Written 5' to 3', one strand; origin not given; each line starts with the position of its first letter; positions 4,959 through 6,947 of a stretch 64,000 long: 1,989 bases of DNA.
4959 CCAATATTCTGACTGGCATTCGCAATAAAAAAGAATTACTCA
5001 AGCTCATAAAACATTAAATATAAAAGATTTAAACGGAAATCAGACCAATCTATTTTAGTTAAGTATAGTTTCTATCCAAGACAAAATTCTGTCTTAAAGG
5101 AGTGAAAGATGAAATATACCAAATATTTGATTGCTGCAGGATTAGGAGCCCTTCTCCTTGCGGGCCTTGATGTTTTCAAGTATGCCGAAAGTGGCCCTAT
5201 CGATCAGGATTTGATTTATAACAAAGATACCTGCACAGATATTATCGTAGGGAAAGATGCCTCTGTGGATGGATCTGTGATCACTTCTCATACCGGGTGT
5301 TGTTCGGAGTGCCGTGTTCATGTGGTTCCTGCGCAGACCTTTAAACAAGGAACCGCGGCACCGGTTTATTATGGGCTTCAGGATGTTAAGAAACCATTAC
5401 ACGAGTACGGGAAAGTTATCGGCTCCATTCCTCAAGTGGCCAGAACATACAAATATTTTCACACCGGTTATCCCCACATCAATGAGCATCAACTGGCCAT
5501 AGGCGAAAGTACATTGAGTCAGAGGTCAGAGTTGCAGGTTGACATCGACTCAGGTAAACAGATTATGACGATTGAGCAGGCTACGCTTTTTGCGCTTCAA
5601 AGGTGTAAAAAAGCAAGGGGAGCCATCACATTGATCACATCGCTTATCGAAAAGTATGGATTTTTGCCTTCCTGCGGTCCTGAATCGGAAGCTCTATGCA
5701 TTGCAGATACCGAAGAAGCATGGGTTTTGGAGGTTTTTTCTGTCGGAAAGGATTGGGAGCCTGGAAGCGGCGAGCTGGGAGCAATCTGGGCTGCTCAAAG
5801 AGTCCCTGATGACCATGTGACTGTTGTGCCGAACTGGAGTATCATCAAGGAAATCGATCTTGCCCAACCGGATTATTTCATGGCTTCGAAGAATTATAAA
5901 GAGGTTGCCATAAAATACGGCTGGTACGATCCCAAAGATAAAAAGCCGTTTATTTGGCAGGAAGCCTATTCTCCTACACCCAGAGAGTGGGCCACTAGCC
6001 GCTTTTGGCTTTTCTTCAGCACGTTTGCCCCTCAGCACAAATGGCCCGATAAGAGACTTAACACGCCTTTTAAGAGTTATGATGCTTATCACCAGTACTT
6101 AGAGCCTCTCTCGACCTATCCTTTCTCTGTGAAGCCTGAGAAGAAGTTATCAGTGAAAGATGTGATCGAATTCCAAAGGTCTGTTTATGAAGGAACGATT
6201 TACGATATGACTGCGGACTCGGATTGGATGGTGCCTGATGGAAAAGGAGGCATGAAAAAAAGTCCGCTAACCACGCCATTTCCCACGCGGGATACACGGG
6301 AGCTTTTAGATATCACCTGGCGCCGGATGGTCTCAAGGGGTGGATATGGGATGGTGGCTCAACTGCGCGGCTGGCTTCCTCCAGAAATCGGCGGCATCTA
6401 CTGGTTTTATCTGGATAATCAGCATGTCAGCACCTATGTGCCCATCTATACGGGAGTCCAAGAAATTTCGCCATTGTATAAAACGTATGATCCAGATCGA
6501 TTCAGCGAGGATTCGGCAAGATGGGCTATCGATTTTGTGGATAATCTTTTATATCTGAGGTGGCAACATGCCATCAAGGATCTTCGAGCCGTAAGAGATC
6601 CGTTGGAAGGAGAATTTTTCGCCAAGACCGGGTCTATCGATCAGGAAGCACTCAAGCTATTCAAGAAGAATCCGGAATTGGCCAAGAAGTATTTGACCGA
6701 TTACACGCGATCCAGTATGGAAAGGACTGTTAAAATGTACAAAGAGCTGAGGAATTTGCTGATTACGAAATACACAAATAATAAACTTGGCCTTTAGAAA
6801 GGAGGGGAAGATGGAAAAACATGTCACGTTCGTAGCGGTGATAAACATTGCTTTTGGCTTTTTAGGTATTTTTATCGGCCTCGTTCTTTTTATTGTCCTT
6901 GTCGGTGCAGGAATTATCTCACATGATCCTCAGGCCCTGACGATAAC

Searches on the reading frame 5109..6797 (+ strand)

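Call 90: search_protein_families(library=pfam, proteins=[window:5109-6797:+], max_evalue=0.00001)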
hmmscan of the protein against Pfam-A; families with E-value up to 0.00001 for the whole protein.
window:5109-6797:+ (562 aa): 1 family
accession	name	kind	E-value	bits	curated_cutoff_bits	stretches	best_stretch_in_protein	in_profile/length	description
PF03577.20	Peptidase_C69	-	7.2e-49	167.3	23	1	41-494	1-398/402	Peptidase family C69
